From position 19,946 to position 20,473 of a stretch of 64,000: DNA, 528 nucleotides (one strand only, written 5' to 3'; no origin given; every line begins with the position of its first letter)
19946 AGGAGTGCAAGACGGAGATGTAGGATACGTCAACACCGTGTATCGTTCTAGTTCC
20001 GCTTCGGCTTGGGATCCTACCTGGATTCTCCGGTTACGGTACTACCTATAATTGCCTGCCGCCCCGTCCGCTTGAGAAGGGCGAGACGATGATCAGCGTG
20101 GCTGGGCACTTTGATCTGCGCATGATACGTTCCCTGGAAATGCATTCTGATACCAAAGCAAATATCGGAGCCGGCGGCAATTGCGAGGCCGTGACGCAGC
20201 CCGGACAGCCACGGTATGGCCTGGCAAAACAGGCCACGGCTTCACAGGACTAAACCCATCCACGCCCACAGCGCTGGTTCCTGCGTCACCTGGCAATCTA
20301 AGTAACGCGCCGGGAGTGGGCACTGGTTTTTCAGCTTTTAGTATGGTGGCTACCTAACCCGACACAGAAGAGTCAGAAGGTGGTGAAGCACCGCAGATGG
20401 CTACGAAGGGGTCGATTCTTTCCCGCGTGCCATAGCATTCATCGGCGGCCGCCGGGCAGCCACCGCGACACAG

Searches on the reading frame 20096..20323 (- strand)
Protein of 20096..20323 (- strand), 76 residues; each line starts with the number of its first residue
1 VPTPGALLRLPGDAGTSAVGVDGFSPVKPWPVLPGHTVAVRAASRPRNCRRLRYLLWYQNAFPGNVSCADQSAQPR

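Call 48: list_cluster_members(proteins=[window:18360-18446:-, window:20096-20323:-, window:21399-21818:-, window:18541-19965:+])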
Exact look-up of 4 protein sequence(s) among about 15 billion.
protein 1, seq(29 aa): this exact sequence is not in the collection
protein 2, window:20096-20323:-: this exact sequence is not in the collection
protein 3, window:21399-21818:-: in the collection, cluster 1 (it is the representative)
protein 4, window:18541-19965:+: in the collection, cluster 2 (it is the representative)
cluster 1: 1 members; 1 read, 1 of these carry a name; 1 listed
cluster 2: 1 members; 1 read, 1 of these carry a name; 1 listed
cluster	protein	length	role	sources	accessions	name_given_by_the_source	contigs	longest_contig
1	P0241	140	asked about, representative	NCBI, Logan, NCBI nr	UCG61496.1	MAG: hypothetical protein JSV52_14450 [Candidatus Zixiibacteriota bacterium] | MAG: hypothetical protein JSV52_14450 [candidate division Zixibacteria bacterium]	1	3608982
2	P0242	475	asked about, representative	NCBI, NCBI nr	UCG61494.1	MAG: DUF3857 and transglutaminase domain-containing protein [Candidatus Zixiibacteriota ... | MAG: DUF3857 and transglutaminase domain-containing protein [candidate division ...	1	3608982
